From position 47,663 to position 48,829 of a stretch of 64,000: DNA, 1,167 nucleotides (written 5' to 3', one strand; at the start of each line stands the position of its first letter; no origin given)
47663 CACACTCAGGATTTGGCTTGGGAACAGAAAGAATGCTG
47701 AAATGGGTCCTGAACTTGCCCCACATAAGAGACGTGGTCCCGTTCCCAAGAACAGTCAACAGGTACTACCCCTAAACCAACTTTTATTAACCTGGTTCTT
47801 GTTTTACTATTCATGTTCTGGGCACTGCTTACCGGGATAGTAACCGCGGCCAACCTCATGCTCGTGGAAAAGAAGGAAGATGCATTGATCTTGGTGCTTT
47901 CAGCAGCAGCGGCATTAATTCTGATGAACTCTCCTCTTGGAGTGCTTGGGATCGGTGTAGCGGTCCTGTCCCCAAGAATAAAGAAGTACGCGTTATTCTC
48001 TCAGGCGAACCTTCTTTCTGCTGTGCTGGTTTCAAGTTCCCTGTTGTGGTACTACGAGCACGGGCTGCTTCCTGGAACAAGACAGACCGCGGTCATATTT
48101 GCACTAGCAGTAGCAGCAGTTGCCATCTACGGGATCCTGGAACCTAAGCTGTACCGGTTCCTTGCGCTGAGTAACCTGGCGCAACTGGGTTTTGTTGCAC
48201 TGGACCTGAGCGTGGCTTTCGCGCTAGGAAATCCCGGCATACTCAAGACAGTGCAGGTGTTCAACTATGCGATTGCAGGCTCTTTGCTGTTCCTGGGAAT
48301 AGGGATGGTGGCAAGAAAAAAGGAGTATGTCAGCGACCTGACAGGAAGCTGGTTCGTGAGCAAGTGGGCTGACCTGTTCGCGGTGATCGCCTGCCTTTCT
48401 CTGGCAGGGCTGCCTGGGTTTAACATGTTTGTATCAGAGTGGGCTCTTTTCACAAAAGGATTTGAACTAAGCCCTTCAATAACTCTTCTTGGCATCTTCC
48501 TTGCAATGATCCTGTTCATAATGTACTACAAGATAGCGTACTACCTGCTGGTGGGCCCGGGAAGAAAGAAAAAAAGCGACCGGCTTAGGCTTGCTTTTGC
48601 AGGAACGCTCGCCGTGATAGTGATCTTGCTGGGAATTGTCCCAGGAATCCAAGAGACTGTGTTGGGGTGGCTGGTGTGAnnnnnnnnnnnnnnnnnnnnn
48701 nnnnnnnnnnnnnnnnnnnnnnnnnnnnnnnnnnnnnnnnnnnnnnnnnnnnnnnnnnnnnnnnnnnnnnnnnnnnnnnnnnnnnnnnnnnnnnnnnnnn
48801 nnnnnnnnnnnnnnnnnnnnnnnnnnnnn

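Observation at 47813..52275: Minimal group-4 (Ech/Mbh-type) [NiFe] hydrogenase cluster with dedicated HycI protease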

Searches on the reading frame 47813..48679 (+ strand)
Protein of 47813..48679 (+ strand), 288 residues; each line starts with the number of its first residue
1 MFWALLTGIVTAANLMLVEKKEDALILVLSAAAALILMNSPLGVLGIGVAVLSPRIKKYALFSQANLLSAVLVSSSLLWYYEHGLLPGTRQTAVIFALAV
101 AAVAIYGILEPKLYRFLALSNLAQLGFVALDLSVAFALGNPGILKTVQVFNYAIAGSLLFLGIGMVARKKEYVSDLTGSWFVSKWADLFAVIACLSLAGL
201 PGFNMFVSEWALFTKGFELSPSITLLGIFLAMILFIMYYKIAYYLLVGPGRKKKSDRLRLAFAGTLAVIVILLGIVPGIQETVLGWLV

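Call 3: search_protein_families(library=pfam, proteins=[window:47813-48679:+], max_evalue=0.01)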
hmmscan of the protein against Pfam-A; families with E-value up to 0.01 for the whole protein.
window:47813-48679:+ (288 aa): 2 families
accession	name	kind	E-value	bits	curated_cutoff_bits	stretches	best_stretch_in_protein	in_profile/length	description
PF00361.26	Proton_antipo_M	-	3.1e-08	33.6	21.5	1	96-229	154-289/294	NADH:quinone oxidoreductase/Mrp antiporter, TM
PF25044.1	DUF7789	-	0.00039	20.8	25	0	225-275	75-125/129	Domain of unknown function (DUF7789)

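Call 4: search_protein_families(library=ncbifam, proteins=[window:47813-48679:+], max_evalue=0.01)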
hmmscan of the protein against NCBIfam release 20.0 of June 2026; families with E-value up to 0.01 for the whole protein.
window:47813-48679:+ (288 aa): 19 families
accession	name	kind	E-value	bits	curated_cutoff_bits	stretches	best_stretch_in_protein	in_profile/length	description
NF004920.0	PRK06277.1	equivalog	1e-14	54.2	578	1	82-281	258-465/478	energy conserving hydrogenase EhbF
TIGR01972.1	NDH_I_M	subfamily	2e-11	43.2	263.8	1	93-278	274-469/486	NADH-quinone oxidoreductase subunit M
NF006419.0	PRK08668.1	equivalog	5.6e-11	41.9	617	1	50-279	233-469/613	NADH dehydrogenase subunit M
NF005097.0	PRK06525.1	equivalog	2e-10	40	430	1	95-262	279-455/480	hydrogenase 4 subunit D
NF006241.0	PRK08377.1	equivalog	2.5e-10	40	645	1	94-278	278-464/494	NADH dehydrogenase subunit N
NF006240.0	PRK08376.1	subfamily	7.3e-10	38.4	662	1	106-278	304-493/521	putative monovalent cation/H+ antiporter subunit D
NF009310.0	PRK12668.1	equivalog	3.1e-09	36.2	564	1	87-278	239-435/584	Na(+)/H(+) antiporter subunit D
NF005044.0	PRK06458.1-4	equivalog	4.8e-09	35.6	610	1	91-275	287-477/531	hydrogenase 4 subunit F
NF009305.0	PRK12662.1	equivalog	2.6e-08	33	700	1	94-250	284-441/492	putative monovalent cation/H+ antiporter subunit D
NF005041.0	PRK06458.1-1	equivalog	3.2e-08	33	951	1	91-270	287-467/526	hydrogenase 4 subunit F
NF005140.0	PRK06589.1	equivalog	1.8e-07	30.3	470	1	98-246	289-435/489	putative monovalent cation/H+ antiporter subunit D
NF004500.0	PRK05846.1-4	equivalog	4.4e-07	29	550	1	65-277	264-488/525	NADH-quinone oxidoreductase subunit M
NF006236.0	PRK08375.1-1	equivalog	1.9e-06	27.1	663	1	91-276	286-480/493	putative monovalent cation/H+ antiporter subunit D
NF004445.0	PRK05777.2-3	equivalog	2.2e-06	26.9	408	1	95-277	270-463/475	NADH-quinone oxidoreductase subunit NuoN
NF005086.0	PRK06521.1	equivalog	4.1e-06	25.5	667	1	104-220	291-418/669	hydrogenase 4 subunit B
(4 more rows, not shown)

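Call 23: search_solved_structures(query=window:47813-48679:+, max_evalue=1, show_alignments=3)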
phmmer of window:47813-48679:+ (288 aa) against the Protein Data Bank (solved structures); distinct sequences matched with E-value up to 1: 5.
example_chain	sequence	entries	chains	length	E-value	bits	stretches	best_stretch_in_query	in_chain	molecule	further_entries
6u8y_X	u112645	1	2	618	5.1e-05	26.6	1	97-281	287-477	NADH dehydrogenase subunit M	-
7p61_M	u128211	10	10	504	0.00037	23.8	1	108-251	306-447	NADH dehydrogenase I subunit M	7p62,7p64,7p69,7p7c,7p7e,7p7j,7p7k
3rko_M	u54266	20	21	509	0.00038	23.8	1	108-251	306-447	NADH-QUINONE OXIDOREDUCTASE SUBUNIT M | NADH dehydrogenase I subunit M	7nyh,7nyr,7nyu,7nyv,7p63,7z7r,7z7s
7wff_B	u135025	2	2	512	0.001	22.3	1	104-251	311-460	NAD(P)H-quinone oxidoreductase subunit 2, chloroplastic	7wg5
9grx_B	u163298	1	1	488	0.039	17.2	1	102-250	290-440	NAD(P)H-quinone oxidoreductase subunit 2 A, chloroplastic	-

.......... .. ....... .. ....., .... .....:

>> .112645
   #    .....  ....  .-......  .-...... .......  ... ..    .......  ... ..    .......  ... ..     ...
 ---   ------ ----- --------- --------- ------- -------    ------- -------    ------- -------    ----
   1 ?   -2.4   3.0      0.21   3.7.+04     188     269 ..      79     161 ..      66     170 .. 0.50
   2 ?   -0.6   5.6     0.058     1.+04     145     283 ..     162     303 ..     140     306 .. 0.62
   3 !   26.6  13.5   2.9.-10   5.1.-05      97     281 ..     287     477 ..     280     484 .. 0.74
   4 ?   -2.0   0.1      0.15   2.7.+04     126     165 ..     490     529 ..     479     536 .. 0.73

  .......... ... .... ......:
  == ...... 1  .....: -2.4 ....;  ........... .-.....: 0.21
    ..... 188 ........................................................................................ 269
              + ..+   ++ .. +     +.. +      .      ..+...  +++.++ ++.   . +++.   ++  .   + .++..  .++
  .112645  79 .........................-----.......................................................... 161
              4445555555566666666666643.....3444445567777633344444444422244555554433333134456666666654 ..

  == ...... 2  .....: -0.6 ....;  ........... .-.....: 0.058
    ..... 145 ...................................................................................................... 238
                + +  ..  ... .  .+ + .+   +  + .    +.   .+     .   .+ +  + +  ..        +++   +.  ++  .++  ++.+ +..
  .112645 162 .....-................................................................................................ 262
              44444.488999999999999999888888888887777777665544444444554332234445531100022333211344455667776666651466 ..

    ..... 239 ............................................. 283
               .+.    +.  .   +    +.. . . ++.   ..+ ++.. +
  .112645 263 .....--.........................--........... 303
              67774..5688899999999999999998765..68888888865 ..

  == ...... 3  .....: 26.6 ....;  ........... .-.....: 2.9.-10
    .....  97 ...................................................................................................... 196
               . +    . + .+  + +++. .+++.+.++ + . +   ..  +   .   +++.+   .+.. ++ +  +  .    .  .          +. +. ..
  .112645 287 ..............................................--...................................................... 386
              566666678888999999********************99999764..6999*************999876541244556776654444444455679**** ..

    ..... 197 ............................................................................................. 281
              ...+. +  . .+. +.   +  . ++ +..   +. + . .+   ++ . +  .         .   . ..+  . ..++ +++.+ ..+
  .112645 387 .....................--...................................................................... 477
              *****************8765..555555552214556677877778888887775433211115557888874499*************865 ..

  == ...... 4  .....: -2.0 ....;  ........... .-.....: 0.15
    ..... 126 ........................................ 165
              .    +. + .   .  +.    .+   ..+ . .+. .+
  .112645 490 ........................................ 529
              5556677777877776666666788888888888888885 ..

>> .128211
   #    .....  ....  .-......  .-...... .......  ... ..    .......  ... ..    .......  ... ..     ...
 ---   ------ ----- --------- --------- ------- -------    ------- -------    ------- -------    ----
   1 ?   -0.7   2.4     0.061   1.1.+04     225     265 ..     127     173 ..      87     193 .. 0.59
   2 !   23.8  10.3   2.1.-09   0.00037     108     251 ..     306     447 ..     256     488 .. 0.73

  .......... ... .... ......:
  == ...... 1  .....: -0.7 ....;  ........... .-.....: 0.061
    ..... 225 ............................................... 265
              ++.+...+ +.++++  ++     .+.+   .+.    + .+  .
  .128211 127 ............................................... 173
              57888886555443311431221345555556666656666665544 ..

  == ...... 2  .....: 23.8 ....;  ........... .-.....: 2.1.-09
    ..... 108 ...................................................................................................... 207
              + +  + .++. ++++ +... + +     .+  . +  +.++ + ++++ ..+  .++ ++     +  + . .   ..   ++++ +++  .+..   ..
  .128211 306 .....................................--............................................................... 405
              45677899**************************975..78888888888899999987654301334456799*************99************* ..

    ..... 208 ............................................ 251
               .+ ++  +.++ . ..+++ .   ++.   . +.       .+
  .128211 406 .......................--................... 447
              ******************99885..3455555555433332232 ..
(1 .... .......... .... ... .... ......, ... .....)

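Call 24: find_homologous_proteins(query=window:47813-48679:+, max_evalue=0.001)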
Query window:47813-48679:+ (288 aa): 44 proteins with E <= 0.001 among 8000 candidates.
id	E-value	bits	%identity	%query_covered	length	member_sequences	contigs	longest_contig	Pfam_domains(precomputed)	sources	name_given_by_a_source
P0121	1.1e-172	591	100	100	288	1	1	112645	PF00361.26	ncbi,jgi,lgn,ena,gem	-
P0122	2.9e-128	446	71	99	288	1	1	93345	PF00361.26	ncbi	-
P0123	7.7e-94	333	61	93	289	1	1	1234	-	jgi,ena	-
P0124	1.5e-90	322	58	95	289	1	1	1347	-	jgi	-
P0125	4.0e-57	212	59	63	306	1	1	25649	PF00361.26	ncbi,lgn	-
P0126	3.9e-52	196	43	98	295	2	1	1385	PF00361.26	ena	-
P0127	4.1e-52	196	46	81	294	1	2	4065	-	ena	-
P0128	4.3e-52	196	47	94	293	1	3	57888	-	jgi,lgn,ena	-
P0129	1.3e-51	194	48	77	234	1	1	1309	-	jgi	jgi:formate hydrogenlyase subunit 3/multisubunit Na+/H+ antiporter MnhD subunit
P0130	5.3e-51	192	48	78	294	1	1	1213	PF00361.26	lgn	-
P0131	4.6e-50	189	45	78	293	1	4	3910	-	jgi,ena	-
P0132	4.6e-50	189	54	55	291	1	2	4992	PF00361.26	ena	-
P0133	7.7e-50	188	45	84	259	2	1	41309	-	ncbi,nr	ncbi:MAG: hypothetical protein JW700_02375 [Candidatus Aenigmarchaeota archaeon]|nr:hypothetical pro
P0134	7.8e-50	188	52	64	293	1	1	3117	-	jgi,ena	-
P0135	8.1e-50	188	42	97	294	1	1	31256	-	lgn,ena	-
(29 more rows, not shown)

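Call 30: predict_structure(alignment_id=A2)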
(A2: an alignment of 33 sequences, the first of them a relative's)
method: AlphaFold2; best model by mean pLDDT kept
length: 288 residues; sequences in the alignment: 33
mean_pLDDT: 90.9   pTM: 0.90
mean pLDDT of the five models: 90.9, 86.1, 84.3, 84.0, 81.8
residues with pLDDT >= 90: 216; 70-90: 58; 50-70: 14; < 50: 0
segments of 3 or more residues with pLDDT < 50: none
pLDDT, mean of each block of 10 residues (from residue 1): 94 89 90 93 95 94 97 97 92 96 97 97 96 93 91 96 86 79 78 92 91 93 94 94 78 73 94 91 86
secondary structure, 60 per line:
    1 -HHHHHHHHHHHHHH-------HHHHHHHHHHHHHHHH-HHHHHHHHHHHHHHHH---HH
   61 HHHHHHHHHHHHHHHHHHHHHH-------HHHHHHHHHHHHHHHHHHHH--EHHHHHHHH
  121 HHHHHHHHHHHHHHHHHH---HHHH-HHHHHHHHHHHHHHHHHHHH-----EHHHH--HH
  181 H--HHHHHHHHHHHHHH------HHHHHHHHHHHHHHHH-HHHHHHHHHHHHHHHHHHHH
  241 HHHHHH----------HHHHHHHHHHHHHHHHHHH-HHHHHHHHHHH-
elements in order: H2-15 H23-38 H40-55 H59-82 H90-109 H113-138 H142-145 H147-166 H173-176 H184-197 H204-219 H221-246 H257-275 H277-287

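Call 33: fold_search(model_id=the predicted structure, library=pdb)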
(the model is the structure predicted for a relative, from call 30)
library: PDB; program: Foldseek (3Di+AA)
matches with E <= 10: 434; with E <= 0.001: 140
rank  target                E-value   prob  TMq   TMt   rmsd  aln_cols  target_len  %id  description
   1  7aqq_N                6.2e-08  1.00  0.69  0.43  12.4       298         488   16  Cryo-EM structure of Arabidopsis thaliana Complex-I (membrane core) (released 2021-12-08)
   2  6khi_B                5.5e-07  1.00  0.59  0.37  12.4       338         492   14  Supercomplex for cylic electron transport in cyanobacteria (released 2020-02-12)
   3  6tjv_D                6.6e-07  1.00  0.66  0.41  10.4       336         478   14  Structure of the NDH-1MS complex from Thermosynechococcus elongatus (released 2020-02-19)
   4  8e73_2M               1.0e-06  1.00  0.69  0.43  12.1       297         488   16  Vigna radiata supercomplex I+III2 (full bridge) (released 2023-01-11)
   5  7d3u_D                2.0e-06  1.00  0.67  0.38  11.2       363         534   15  Structure of Mrp complex from Dietzia sp. DQ12-45-1b (released 2020-12-09)
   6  7a23_I                2.2e-06  1.00  0.70  0.44  12.0       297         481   15  Plant mitochondrial respiratory complex I (released 2020-10-28)
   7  6khj_B                2.3e-06  1.00  0.64  0.40  11.8       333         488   14  Supercomplex for electron transfer (released 2020-02-12)
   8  7z0t_C                2.8e-06  1.00  0.68  0.35   7.4       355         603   19  Structure of the Escherichia coli formate hydrogenlyase complex (aerobic preparation, composite structure) (released 2022-09-28)
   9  7wff_B                3.4e-06  1.00  0.67  0.42  11.6       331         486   17  Subcomplexes B,M and L in the Cylic electron transfer supercomplex NDH-PSI from Arabidopsis (released 2022-03-16)
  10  7z0s_C                3.8e-06  1.00  0.59  0.31   7.4       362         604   20  Structure of the Escherichia coli formate hydrogenlyase complex (anaerobic preparation, without formate dehydrogenase  (released 2022-09-28)
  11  7qru_D                4.3e-06  1.00  0.65  0.40  11.6       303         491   16  Structure of Bacillus pseudofirmus Mrp antiporter complex, monomer (released 2022-11-09)
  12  7nyh_N                4.5e-06  1.00  0.67  0.43  11.8       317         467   14  Respiratory complex I from Escherichia coli - focused refinement of membrane arm (released 2021-08-18)
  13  7p61_N                5.6e-06  1.00  0.67  0.42   6.5       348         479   16  Complex I from E. coli, DDM-purified, with NADH, Resting state (released 2022-09-21)
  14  9q8i_N                5.6e-06  1.00  0.68  0.43  12.1       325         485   15  Cryo-EM structure of E. coli complex I variant V96P/N142M (NuoE) (released 2025-11-05)
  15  3rko_D                6.4e-06  1.00  0.66  0.42   6.3       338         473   16  Crystal structure of the membrane domain of respiratory complex I from E. coli at 3.0 angstrom resolution (released 2011-08-03)
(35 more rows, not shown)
